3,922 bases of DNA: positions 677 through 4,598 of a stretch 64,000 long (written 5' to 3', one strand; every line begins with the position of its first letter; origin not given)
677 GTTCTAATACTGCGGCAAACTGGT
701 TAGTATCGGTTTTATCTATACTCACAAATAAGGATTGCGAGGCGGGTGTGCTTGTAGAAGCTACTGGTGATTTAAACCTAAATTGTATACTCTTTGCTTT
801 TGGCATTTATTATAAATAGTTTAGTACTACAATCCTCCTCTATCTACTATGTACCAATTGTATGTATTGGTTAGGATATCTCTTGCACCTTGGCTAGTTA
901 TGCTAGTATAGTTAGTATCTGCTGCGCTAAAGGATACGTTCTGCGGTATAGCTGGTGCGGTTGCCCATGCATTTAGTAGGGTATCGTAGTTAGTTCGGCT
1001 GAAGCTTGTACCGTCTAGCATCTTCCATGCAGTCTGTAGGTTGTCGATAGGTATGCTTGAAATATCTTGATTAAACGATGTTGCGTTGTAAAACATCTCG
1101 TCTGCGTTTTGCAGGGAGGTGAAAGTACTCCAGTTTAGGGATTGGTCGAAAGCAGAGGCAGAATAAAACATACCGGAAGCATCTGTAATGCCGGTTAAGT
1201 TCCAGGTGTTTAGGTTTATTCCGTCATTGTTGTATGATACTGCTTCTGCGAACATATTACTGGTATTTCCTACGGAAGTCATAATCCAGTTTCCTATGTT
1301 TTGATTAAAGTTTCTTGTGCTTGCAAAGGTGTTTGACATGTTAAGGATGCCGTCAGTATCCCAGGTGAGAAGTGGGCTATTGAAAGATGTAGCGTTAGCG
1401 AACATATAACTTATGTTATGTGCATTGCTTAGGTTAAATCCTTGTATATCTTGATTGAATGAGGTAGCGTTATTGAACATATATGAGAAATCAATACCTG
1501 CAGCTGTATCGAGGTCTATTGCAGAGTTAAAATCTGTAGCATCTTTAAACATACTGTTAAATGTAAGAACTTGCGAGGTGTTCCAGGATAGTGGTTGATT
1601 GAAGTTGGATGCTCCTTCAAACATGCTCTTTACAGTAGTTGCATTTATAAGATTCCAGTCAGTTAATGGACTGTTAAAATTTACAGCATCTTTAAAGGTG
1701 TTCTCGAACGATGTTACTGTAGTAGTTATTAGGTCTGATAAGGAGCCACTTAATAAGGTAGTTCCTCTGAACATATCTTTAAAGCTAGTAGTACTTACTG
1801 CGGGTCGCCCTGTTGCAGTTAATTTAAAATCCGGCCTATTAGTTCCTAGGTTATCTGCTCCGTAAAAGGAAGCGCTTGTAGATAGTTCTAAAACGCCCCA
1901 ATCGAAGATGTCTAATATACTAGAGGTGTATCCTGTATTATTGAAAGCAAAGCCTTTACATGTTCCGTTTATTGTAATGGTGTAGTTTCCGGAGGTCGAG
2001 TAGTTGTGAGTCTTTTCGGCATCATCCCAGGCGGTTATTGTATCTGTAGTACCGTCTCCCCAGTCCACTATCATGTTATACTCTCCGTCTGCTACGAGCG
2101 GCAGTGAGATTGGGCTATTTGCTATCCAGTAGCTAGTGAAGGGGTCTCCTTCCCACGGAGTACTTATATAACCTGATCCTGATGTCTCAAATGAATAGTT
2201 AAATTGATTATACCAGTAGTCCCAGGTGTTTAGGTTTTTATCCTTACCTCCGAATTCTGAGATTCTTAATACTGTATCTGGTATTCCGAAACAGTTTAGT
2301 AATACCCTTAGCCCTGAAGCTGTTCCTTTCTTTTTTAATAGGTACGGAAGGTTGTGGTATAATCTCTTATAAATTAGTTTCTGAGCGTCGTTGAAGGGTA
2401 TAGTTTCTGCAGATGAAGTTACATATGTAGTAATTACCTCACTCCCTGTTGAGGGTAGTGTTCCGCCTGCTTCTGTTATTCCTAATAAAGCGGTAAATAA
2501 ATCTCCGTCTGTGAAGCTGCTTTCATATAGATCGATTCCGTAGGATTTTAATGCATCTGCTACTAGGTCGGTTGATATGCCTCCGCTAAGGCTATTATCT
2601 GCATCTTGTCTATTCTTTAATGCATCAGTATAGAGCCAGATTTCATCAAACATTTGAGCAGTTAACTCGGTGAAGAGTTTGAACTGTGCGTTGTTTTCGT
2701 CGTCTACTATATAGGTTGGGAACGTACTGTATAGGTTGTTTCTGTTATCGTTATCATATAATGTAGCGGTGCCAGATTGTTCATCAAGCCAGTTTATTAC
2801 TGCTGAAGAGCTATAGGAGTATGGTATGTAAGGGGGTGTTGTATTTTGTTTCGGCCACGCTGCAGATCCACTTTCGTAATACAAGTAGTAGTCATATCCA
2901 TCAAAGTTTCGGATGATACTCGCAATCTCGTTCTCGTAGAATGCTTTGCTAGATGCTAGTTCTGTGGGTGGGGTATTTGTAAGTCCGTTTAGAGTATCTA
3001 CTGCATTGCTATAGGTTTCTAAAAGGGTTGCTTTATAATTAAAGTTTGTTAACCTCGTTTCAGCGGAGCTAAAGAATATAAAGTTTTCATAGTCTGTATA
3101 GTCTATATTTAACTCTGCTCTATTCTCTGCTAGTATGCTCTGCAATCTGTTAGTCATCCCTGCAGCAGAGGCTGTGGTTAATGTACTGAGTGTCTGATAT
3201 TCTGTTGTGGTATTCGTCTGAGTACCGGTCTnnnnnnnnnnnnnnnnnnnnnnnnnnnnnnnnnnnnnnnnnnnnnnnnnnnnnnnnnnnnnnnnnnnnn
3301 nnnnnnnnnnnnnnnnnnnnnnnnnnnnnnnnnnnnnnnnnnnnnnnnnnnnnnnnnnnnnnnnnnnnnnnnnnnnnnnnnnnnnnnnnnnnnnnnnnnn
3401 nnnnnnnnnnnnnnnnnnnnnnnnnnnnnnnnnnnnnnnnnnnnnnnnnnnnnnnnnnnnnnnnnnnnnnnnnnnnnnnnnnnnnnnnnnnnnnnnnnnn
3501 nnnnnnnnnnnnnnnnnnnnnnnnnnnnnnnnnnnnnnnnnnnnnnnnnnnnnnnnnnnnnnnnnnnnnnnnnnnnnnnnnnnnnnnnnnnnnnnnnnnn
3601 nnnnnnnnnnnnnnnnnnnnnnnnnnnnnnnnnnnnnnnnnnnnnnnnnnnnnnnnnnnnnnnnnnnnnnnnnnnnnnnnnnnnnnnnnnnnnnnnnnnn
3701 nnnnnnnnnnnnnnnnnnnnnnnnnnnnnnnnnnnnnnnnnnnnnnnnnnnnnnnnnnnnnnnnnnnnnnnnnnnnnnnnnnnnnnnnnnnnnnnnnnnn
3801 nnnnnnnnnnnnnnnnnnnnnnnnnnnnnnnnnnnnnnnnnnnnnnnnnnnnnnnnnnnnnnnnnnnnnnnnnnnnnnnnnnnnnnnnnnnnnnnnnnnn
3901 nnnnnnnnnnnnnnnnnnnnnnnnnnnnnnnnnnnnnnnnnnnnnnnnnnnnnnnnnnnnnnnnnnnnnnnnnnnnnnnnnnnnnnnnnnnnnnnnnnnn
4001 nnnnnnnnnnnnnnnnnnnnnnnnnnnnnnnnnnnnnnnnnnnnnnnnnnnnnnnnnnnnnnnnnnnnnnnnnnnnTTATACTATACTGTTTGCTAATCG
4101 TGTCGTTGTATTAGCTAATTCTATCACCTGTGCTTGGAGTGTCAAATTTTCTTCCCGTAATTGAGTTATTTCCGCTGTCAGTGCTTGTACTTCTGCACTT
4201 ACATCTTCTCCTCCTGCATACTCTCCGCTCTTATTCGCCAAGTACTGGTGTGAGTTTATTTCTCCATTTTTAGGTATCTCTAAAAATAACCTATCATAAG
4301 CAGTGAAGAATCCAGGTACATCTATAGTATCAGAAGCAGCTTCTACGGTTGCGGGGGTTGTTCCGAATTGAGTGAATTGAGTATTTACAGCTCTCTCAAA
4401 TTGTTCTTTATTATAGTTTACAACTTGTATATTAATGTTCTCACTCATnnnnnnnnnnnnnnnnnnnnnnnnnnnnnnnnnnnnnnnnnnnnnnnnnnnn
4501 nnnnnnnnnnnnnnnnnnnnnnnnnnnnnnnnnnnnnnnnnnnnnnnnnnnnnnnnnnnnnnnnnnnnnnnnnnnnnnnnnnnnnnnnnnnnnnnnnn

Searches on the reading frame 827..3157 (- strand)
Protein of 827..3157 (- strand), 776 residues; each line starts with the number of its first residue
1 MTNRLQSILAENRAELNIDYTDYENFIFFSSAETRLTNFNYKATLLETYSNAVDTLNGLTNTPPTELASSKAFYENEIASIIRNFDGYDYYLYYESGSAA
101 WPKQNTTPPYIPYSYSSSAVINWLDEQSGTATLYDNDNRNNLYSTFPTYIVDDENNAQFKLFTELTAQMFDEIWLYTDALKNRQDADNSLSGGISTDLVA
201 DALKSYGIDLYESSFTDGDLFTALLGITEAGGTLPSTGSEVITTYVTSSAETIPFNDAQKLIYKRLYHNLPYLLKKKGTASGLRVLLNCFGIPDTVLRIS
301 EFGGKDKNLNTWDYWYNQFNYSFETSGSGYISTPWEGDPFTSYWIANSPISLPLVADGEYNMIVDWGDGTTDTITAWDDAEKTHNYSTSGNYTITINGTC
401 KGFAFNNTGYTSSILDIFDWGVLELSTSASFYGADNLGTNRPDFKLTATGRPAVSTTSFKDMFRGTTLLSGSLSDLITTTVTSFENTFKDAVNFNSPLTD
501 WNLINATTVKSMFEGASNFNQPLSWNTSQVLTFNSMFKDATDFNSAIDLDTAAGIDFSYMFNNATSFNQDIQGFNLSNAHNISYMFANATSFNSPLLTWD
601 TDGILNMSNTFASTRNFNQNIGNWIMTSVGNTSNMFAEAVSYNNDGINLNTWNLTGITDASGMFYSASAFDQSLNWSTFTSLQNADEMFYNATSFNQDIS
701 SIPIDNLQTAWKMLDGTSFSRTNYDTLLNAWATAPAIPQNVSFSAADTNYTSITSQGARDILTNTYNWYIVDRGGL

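Call 13: find_encoding_contigs(protein=window:827-3157:-, flank=10000, max_places=10)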
Protein window:827-3157:- (776 aa): no gene with exactly this product is on record in the collection.

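Call 48: search_protein_families(library=pfam, proteins=[window:827-3157:-], max_evalue=0.01)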
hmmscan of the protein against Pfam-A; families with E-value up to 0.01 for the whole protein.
window:827-3157:- (776 aa): 1 family
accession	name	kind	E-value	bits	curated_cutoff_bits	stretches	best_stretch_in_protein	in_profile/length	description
PF03382.20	DUF285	-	7e-72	239.2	25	4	556-673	2-116/120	Mycoplasma protein of unknown function, DUF285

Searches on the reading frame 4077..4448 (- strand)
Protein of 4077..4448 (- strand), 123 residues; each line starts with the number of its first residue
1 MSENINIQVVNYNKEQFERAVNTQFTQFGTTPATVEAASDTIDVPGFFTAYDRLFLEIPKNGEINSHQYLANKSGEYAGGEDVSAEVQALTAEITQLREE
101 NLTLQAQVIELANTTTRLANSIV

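Call 16: find_encoding_contigs(protein=window:4077-4448:-, flank=6000, max_places=8)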
Protein window:4077-4448:- (123 aa): 18 contigs read that carry it; 8 places shown.
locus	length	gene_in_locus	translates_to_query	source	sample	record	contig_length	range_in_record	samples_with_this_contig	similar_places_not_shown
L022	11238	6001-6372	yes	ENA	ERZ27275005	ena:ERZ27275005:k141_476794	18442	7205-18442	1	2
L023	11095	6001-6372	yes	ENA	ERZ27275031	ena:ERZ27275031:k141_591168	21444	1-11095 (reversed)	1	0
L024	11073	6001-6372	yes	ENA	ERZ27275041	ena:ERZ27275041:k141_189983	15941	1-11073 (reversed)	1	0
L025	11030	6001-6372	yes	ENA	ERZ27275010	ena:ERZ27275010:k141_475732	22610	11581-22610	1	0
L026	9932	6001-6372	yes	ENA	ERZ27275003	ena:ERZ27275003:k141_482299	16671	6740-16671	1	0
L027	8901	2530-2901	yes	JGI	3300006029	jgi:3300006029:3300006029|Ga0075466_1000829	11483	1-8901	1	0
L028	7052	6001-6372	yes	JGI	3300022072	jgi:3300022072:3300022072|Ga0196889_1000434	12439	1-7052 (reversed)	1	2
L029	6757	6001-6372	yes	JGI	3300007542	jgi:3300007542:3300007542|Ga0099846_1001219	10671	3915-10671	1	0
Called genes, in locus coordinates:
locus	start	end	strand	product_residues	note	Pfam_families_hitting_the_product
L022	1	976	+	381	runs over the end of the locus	-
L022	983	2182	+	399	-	-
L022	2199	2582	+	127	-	-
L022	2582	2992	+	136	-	PF04965:GPW_gp25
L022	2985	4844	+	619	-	-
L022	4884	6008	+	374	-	-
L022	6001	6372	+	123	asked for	-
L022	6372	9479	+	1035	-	PF03382:DUF285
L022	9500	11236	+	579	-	?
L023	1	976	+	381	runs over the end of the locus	-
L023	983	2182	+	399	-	-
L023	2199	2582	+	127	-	-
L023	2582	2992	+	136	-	PF04965:GPW_gp25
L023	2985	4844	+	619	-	-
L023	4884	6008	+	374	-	-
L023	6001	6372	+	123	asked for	-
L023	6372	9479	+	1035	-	PF03382:DUF285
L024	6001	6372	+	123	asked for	-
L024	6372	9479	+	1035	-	PF03382:DUF285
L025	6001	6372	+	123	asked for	-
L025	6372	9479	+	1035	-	PF03382:DUF285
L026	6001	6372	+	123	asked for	-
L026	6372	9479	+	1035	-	PF03382:DUF285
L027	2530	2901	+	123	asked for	-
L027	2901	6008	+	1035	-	PF03382:DUF285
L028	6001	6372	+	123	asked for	-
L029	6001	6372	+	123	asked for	-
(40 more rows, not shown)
